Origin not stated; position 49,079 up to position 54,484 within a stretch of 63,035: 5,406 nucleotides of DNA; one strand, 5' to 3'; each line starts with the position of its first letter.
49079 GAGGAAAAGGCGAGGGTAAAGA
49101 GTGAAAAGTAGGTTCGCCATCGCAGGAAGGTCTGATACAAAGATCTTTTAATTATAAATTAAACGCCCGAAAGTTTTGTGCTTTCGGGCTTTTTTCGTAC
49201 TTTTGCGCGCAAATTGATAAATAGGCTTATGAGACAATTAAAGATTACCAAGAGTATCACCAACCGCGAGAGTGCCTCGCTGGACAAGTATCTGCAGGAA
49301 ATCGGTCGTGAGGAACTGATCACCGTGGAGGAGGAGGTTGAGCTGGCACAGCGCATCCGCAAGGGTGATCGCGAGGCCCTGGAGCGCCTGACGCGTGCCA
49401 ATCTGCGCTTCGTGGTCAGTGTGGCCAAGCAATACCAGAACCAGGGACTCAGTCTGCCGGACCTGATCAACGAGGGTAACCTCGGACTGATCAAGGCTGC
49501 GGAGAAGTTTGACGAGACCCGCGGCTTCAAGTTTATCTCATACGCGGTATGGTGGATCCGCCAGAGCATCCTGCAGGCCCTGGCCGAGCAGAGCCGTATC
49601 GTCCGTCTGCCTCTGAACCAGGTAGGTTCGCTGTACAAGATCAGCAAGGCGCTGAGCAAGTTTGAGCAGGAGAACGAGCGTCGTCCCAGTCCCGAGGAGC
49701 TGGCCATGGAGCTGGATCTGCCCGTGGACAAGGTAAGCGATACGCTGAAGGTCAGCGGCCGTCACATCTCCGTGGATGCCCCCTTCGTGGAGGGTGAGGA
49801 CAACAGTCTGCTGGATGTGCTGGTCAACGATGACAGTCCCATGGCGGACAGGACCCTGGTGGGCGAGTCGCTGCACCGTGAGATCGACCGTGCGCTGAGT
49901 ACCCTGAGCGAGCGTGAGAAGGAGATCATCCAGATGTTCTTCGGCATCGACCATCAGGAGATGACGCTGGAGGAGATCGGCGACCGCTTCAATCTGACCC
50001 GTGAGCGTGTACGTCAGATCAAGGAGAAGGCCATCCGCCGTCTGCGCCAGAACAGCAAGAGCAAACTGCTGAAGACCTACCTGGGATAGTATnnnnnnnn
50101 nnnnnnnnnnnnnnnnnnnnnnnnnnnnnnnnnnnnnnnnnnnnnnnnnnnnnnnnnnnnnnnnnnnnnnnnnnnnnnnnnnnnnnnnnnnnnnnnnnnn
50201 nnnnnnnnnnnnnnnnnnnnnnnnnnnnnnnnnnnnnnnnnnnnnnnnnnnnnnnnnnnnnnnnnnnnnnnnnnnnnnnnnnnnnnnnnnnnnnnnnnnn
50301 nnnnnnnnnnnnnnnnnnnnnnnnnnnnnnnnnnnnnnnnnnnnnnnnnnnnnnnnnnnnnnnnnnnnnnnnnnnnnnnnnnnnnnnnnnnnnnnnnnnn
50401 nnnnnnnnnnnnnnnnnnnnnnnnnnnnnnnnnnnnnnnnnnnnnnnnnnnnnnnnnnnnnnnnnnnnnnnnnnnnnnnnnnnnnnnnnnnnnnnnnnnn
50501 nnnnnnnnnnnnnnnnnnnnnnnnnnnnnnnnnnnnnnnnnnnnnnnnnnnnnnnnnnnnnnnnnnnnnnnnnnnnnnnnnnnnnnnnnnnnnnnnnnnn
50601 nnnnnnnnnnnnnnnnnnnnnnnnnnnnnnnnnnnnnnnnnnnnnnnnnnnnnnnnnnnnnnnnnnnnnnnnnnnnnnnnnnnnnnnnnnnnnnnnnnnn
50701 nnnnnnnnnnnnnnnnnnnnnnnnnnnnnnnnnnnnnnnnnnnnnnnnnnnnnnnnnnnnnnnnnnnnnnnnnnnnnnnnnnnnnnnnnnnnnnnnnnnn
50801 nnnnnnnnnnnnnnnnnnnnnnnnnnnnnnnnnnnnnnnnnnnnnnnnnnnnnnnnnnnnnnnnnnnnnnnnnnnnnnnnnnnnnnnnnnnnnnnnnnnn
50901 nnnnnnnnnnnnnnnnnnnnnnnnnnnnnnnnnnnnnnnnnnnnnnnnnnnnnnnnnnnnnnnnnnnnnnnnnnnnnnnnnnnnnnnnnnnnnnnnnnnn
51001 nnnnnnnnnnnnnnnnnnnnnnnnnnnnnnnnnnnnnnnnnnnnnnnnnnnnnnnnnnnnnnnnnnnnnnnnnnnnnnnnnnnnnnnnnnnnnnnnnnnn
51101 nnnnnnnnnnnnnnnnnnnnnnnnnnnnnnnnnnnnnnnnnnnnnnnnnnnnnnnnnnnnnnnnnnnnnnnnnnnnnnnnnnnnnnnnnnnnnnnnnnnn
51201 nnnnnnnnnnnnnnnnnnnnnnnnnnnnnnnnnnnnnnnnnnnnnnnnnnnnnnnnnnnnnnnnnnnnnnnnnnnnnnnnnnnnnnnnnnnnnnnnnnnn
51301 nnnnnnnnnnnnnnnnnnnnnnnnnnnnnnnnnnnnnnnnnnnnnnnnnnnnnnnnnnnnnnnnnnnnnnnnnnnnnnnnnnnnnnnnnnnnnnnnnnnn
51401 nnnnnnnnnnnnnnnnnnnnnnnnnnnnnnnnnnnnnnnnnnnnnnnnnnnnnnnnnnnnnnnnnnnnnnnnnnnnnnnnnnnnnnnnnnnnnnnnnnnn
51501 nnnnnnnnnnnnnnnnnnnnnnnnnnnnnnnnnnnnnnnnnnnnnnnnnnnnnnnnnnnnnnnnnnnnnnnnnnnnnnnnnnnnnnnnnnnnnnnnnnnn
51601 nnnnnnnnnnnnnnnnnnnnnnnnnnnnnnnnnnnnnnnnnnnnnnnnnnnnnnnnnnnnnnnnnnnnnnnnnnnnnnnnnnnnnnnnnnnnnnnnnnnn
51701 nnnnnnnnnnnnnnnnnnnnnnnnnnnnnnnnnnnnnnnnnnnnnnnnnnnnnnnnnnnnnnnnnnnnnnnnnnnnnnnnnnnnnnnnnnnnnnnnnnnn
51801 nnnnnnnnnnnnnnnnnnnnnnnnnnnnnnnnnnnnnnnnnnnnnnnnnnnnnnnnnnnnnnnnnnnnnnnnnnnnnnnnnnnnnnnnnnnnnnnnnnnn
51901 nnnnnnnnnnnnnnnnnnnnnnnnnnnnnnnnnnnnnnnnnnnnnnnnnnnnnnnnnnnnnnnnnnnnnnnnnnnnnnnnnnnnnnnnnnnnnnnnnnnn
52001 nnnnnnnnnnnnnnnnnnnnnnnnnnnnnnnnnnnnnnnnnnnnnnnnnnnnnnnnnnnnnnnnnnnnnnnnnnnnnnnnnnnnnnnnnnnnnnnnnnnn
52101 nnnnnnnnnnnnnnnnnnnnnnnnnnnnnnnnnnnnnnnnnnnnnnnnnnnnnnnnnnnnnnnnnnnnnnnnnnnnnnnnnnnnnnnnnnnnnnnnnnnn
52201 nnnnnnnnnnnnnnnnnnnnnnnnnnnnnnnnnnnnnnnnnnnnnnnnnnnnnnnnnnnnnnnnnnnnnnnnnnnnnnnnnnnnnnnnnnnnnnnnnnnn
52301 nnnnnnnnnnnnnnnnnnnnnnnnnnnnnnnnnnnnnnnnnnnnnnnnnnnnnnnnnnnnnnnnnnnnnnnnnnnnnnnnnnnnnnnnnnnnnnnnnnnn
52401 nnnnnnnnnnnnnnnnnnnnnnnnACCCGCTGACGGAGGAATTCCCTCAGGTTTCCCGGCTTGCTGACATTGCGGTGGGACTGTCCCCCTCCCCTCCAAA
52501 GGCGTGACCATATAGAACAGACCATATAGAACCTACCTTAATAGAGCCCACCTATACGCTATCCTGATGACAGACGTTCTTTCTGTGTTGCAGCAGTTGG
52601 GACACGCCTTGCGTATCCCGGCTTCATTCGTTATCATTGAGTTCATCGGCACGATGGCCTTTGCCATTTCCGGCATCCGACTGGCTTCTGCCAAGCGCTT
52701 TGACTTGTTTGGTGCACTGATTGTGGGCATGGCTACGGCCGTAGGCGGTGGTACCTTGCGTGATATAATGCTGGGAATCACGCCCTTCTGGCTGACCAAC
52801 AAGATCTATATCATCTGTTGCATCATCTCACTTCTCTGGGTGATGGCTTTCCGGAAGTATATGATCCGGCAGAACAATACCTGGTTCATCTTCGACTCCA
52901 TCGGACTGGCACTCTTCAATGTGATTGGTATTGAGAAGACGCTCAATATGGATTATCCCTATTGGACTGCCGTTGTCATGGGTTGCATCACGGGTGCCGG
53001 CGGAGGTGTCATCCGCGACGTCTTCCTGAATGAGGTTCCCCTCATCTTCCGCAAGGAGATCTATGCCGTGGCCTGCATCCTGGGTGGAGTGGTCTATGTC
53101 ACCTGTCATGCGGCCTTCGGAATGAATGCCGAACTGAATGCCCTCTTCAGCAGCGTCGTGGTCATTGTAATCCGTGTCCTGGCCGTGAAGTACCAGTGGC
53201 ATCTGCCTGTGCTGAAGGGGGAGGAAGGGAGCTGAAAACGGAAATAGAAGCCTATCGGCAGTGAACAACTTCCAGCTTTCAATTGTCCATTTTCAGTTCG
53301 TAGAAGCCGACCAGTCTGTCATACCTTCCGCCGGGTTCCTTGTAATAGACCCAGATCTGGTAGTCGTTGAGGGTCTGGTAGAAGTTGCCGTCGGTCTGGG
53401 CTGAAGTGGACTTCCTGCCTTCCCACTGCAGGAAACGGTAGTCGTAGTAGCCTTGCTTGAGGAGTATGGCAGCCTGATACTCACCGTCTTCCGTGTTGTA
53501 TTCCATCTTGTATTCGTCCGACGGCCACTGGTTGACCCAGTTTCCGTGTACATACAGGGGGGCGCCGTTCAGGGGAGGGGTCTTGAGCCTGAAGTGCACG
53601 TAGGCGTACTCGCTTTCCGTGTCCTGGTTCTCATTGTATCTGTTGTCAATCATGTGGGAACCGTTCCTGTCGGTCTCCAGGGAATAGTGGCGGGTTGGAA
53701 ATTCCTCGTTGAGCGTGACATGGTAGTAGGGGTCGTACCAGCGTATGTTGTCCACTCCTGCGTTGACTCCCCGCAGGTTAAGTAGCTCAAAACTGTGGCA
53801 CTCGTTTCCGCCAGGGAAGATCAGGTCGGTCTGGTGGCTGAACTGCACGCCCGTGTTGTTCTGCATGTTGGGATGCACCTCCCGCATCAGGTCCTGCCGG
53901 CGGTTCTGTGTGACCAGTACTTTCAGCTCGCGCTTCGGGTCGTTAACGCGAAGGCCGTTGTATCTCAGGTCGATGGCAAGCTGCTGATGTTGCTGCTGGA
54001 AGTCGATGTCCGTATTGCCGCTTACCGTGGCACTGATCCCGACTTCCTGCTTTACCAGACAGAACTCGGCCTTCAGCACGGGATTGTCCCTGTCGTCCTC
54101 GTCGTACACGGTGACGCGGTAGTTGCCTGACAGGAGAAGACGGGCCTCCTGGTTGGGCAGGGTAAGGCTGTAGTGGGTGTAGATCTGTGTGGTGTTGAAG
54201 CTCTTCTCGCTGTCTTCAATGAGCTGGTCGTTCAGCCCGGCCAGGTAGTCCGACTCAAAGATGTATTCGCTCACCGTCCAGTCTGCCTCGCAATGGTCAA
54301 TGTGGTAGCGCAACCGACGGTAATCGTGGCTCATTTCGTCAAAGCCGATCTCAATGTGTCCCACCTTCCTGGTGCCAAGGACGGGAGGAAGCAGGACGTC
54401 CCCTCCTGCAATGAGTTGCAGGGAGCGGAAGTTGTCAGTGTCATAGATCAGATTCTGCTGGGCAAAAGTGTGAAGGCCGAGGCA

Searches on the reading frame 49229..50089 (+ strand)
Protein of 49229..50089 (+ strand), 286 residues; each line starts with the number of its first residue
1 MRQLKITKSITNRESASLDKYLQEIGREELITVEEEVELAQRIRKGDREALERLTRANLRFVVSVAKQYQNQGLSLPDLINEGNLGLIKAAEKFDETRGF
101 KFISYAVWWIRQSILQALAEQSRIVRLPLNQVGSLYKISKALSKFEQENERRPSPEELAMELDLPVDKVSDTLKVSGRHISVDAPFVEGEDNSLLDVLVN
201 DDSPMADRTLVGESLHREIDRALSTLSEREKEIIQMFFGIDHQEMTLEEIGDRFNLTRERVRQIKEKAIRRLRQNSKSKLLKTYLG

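Call 13: search_protein_families(library=pfam, proteins=[window:49229-50089:+], max_evalue=0.001)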
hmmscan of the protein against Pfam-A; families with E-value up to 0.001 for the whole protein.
window:49229-50089:+ (286 aa): 5 families
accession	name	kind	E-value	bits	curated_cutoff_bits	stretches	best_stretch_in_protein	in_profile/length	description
PF04542.20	Sigma70_r2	-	4.8e-19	68.3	24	1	55-123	2-70/71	Sigma-70 region 2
PF04545.22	Sigma70_r4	-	1.4e-18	66.6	24.1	1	222-274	1-50/50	Sigma-70, region 4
PF04539.22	Sigma70_r3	-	4.1e-16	59.3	25.3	1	135-201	3-69/78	Sigma-70 region 3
PF00140.25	Sigma70_r1_2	-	8.3e-13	48.5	22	1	17-48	2-33/34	Sigma-70 factor, region 1.2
PF08281.18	Sigma70_r4_2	-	0.00061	19.8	25.7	0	217-272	2-54/54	Sigma-70, region 4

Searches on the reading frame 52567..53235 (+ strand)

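Call 19: search_protein_families(library=ncbifam, proteins=[window:52567-53235:+], max_evalue=10)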
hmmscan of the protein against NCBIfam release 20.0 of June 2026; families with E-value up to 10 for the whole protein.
window:52567-53235:+ (222 aa): 2 families
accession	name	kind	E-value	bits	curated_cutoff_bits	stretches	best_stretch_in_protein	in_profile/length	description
NF007874.0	PRK10578.1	equivalog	1.1e-45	155.8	326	1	24-217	6-201/207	hypothetical protein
TIGR02862.1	spore_BofA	subfamily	4.2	7.8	53.35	1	81-141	5-68/83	pro-sigmaK processing inhibitor BofA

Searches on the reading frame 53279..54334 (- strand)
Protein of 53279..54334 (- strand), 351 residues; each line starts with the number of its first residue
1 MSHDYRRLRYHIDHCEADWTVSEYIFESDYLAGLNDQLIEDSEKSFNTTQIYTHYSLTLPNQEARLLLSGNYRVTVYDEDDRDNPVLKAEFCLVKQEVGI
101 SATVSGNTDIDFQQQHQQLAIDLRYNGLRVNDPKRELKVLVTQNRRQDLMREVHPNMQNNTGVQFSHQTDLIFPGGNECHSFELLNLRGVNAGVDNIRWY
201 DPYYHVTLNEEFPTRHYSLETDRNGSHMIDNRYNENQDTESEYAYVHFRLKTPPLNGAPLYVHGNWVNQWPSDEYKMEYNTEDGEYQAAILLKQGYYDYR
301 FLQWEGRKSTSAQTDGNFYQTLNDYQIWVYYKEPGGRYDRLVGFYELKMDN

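Call 19: search_protein_families(library=ncbifam, proteins=[window:53279-54334:-], max_evalue=10)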
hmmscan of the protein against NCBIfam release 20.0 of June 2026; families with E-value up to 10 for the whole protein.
window:53279-54334:- (351 aa): 1 family
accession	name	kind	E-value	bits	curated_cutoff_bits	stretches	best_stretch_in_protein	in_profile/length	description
NF052315.1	T9SS_plug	equivalog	4e-109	365.2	100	1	2-344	36-384/385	type IX secretion system plug protein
